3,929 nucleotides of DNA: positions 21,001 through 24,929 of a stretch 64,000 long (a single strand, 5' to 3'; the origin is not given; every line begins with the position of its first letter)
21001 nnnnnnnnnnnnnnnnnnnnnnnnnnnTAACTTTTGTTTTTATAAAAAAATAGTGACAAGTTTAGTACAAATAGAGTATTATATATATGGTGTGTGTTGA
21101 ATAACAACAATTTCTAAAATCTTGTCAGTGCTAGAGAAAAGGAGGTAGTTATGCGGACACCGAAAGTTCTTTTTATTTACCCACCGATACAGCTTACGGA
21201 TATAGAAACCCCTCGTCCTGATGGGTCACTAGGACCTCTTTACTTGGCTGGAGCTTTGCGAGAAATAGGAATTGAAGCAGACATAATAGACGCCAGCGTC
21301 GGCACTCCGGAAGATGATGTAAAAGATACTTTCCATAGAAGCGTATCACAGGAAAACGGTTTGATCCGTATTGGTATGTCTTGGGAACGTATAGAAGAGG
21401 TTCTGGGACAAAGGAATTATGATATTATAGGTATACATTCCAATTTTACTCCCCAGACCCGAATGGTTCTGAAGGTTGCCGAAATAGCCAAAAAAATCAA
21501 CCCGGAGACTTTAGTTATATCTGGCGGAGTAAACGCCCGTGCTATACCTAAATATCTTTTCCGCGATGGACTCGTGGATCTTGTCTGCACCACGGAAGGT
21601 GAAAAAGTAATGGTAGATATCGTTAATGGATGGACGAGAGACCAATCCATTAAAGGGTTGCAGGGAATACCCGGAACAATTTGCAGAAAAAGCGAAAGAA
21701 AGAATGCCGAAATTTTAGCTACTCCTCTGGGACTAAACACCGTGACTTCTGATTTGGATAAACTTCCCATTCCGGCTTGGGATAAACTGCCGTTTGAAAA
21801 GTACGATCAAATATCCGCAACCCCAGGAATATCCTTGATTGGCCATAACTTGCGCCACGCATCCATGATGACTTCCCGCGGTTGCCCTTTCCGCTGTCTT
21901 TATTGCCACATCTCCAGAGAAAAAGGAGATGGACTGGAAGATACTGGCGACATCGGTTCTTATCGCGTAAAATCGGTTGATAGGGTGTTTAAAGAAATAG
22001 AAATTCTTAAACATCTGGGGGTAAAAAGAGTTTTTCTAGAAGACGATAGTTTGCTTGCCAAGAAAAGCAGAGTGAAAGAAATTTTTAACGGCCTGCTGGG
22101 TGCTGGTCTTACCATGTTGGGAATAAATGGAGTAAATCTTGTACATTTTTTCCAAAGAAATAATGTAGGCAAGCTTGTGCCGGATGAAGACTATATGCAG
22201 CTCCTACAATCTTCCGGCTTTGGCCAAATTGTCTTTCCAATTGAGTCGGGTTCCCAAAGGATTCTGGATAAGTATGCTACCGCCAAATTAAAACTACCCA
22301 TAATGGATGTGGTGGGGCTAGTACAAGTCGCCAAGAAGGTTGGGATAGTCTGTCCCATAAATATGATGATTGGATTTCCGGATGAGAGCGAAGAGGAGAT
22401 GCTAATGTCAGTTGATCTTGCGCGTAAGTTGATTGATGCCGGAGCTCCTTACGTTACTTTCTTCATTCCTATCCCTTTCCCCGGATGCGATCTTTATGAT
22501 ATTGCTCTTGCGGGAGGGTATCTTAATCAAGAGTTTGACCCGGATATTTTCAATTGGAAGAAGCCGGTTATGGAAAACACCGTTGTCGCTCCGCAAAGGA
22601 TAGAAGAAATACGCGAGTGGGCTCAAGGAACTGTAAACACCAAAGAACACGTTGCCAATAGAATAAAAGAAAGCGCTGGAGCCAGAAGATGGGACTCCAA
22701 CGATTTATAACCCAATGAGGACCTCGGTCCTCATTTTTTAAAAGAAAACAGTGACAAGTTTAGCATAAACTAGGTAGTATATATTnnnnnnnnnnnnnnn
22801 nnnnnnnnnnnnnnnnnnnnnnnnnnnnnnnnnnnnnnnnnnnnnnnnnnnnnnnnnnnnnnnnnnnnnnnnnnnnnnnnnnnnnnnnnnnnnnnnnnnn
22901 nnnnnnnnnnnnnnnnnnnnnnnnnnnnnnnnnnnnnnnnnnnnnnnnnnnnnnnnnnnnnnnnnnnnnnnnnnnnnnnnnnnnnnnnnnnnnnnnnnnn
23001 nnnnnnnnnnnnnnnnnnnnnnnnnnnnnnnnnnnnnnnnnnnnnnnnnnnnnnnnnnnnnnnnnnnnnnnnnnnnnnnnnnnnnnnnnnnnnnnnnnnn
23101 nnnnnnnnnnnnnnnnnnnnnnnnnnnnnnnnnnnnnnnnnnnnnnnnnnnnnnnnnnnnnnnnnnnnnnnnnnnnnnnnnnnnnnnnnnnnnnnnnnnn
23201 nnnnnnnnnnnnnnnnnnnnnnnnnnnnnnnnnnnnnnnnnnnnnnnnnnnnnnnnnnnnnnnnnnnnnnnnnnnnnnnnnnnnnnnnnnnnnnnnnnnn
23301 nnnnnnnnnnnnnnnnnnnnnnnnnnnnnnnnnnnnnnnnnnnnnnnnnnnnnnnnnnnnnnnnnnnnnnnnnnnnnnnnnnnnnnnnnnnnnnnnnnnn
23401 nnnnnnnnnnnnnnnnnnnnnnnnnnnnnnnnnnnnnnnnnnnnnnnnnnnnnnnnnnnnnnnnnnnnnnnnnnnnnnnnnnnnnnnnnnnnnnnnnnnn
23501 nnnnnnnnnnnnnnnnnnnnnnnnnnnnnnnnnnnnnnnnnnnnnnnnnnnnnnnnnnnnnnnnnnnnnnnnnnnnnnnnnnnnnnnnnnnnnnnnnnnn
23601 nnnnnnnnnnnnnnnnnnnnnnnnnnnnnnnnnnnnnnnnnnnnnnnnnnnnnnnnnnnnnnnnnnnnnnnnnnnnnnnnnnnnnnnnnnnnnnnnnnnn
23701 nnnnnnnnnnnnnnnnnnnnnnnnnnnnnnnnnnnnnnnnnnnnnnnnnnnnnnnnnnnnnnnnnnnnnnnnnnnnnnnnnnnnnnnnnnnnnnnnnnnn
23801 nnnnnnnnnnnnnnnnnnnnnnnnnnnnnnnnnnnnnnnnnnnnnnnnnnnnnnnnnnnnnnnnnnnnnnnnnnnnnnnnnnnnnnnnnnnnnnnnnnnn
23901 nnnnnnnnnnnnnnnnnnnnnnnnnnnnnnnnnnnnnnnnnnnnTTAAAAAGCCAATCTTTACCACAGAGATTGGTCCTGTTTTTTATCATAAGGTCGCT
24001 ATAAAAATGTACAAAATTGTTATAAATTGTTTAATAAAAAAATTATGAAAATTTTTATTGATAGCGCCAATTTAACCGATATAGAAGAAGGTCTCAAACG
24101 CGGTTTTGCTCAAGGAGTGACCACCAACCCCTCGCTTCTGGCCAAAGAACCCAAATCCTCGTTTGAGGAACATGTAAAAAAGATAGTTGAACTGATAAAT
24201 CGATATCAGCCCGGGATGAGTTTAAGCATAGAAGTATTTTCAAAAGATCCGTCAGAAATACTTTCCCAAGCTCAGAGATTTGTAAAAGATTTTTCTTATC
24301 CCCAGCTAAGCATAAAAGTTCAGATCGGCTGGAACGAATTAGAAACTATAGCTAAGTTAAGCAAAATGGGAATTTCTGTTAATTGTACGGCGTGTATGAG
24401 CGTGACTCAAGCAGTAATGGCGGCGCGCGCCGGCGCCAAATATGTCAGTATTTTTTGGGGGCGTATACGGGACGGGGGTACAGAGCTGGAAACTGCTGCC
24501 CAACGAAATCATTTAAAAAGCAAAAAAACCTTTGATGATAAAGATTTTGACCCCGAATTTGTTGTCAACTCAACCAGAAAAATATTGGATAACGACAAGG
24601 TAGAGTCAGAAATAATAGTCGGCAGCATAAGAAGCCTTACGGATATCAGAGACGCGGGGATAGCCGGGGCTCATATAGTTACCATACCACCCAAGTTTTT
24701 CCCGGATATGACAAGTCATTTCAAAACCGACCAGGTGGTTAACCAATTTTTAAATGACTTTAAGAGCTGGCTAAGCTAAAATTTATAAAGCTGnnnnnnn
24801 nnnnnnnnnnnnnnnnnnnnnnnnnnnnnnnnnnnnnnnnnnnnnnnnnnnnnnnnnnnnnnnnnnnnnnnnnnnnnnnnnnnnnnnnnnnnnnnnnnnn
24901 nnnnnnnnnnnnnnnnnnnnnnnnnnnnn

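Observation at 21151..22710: Cobalamin-dependent (class B) radical SAM enzyme at the head of the GDP-heptose module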

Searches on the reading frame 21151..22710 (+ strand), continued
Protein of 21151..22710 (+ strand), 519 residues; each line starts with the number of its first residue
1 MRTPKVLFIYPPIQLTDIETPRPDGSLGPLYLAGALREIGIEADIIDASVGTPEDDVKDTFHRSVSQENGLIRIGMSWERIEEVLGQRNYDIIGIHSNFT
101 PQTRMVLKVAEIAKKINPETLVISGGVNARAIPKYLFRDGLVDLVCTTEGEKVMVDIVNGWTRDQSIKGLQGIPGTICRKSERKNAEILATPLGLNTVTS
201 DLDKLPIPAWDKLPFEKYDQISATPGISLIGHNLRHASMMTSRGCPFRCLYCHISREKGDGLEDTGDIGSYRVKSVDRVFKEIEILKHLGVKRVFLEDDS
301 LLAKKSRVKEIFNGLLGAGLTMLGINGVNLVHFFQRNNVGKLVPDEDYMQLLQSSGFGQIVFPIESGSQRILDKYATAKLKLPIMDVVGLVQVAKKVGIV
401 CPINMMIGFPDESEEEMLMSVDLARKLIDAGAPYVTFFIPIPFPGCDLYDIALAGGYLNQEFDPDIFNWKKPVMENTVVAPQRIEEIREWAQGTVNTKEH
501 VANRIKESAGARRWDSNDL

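Call 85: find_encoding_contigs(protein=P0243, flank=9000, max_places=1)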
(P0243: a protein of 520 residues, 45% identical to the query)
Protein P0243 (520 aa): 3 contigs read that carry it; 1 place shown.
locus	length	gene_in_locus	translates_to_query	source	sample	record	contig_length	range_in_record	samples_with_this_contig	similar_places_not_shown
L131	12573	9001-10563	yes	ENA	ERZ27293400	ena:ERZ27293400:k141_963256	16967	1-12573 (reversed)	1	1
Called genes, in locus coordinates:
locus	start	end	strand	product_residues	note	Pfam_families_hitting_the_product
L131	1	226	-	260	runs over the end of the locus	PF00535:Glycos_transf_2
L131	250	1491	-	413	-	PF00005:ABC_tran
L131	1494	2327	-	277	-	PF01061:ABC2_membrane, PF12698:ABC2_membrane_3 (weak)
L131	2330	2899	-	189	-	PF00132:Hexapep (faint), PF14602:Hexapep_2 (faint)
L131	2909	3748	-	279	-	PF05050:Methyltransf_21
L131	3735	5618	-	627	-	-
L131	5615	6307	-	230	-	-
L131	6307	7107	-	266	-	PF13641:Glyco_tranf_2_3, PF00535:Glycos_transf_2, PF10111:Glyco_tranf_2_2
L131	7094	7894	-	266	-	PF02475:TRM5-TYW2_MTfase, PF05575:V_cholerae_RfbT (weak), PF05050:Methyltransf_21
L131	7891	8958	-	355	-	PF00535:Glycos_transf_2, PF10111:Glyco_tranf_2_2 (weak)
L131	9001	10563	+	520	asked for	PF02310:B12-binding, PF04055:Radical_SAM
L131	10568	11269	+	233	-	PF00483:NTP_transferase, PF12804:NTP_transf_3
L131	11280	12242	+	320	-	PF00288:GHMP_kinases_N, PF08544:GHMP_kinases_C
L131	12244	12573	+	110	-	?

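Call 86: find_encoding_contigs(protein=P0263, flank=9000, max_places=1)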
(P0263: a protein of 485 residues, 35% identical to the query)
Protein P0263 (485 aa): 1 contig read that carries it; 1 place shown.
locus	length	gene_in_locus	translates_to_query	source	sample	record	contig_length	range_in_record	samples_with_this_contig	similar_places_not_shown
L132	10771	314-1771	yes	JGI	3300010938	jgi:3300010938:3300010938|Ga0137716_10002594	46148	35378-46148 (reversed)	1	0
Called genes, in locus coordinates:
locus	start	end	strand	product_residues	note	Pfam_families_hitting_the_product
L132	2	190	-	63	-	?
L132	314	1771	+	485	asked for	PF02310:B12-binding, PF04055:Radical_SAM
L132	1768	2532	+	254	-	PF08889:WbqC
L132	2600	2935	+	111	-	-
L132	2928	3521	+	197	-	-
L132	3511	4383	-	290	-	PF09863:DUF2090, PF01791:DeoC (weak)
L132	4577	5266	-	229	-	-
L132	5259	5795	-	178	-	-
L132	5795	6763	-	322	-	PF00294:PfkB, PF08543:Phos_pyr_kin (weak)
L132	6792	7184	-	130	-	-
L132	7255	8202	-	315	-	PF09376:NurA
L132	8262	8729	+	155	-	PF07705:CARDB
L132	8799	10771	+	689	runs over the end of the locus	PF01751:Toprim, PF01131:Topoisom_bac, PF01396:Zn_ribbon_Top1 (weak)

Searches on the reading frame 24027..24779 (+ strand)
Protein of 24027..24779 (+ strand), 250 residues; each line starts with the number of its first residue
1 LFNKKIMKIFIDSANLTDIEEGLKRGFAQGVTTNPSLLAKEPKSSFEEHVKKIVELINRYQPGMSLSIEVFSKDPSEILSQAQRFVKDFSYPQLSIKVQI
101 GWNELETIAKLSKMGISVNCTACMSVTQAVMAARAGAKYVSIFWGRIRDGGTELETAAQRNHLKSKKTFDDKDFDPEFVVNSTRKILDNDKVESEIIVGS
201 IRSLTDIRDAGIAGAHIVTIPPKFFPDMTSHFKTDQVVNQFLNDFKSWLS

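Call 6: search_protein_families(library=pfam, proteins=[window:24027-24779:+], max_evalue=0.001)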
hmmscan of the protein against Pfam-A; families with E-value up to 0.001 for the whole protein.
window:24027-24779:+ (250 aa): 1 family
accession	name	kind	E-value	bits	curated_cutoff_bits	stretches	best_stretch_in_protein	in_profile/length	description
PF00923.25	TAL_FSA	-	3.2e-39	135.4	27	1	9-236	1-240/285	Transaldolase/Fructose-6-phosphate aldolase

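Call 9: search_protein_families(library=ncbifam, proteins=[window:24027-24779:+], max_evalue=0.00001)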
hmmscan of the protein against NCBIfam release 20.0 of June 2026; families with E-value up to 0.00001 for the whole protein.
window:24027-24779:+ (250 aa): 7 families
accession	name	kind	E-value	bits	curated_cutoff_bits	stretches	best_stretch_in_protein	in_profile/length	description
TIGR00875.1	fsa_talC_mipB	equivalog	1.5e-40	138.9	245.95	2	7-153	1-139/213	fructose-6-phosphate aldolase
NF009299.0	PRK12656.1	equivalog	9.5e-24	84.1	214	1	7-149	1-139/222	fructose-6-phosphate aldolase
TIGR02134.1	transald_staph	equivalog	3.9e-18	66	281.95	1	6-155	5-156/236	transaldolase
NF009296.0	PRK12653.1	subfamily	9.9e-18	64.7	306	1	7-163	1-152/220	fructose-6-phosphate aldolase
TIGR00874.1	talAB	equivalog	1e-11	44.7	396.2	1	93-230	126-252/317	transaldolase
NF009001.0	PRK12346.1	subfamily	5.5e-11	42.6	439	1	93-238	127-259/316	transaldolase A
NF008965.0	PRK12309.1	equivalog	5.5e-08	32.2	550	1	93-230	132-258/392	transaldolase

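Call 51: list_cluster_members(proteins=[P0001, window:24027-24779:+, window:30464-32314:+, window:27495-28640:+])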
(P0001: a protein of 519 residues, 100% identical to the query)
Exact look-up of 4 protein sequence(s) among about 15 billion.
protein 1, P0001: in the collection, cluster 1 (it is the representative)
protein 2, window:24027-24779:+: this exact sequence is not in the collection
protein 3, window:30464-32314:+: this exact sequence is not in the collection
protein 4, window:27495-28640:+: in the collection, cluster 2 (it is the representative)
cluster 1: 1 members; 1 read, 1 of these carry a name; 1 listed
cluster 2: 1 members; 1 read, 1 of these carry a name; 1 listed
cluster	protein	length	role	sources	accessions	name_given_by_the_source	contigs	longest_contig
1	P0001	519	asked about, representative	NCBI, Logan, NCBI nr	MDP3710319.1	MAG: radical SAM protein [bacterium] | radical SAM protein [bacterium]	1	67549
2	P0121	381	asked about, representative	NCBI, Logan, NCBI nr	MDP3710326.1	MAG: FAD-dependent oxidoreductase [bacterium] | FAD-dependent oxidoreductase [bacterium]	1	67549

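Call 73: search_solved_structures(query=window:24027-24779:+, max_evalue=0.00001)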
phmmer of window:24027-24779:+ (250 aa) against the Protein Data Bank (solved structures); distinct sequences matched with E-value up to 0.00001: 26.
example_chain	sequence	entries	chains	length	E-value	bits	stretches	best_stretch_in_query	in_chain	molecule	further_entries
3r8r_A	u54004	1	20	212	2.4e-31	112.2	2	8-151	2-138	Transaldolase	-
1vpx_A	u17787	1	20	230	5.8e-28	101.1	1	6-149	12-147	PROTEIN (Transaldolase (EC 2.2.1.2))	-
3s0c_A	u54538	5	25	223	1.9e-25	92.9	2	7-152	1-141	Probable transaldolase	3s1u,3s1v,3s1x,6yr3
6yrm_A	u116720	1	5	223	1.9e-25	92.9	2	7-152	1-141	Probable transaldolase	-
6yrt_A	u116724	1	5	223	2.5e-25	92.5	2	7-152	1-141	Transaldolase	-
3s1w_A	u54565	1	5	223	9e-25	90.7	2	7-152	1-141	Probable transaldolase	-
4xz9_A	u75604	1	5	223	1.2e-24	90.3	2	7-152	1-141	Probable transaldolase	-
6ys0_A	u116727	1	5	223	1.9e-24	89.7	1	7-152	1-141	Probable transaldolase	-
6yre_A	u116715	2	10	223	4.5e-24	88.4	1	7-152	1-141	Probable transaldolase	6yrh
9ui2_A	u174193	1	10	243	1.1e-20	77.4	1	7-149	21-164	Probable transaldolase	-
1wx0_A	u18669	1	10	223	1.4e-20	77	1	7-149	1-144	transaldolase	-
8bc4_A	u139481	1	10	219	4.6e-14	55.6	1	7-153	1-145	Transaldolase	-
8bc3_A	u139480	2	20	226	4.8e-14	55.6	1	7-153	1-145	BmSF-TAL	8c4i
8bc2_A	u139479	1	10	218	4.9e-14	55.6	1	7-152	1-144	Transaldolase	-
9v4c_A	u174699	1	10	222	1.6e-11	47.3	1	7-159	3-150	Fructose-6-phosphate aldolase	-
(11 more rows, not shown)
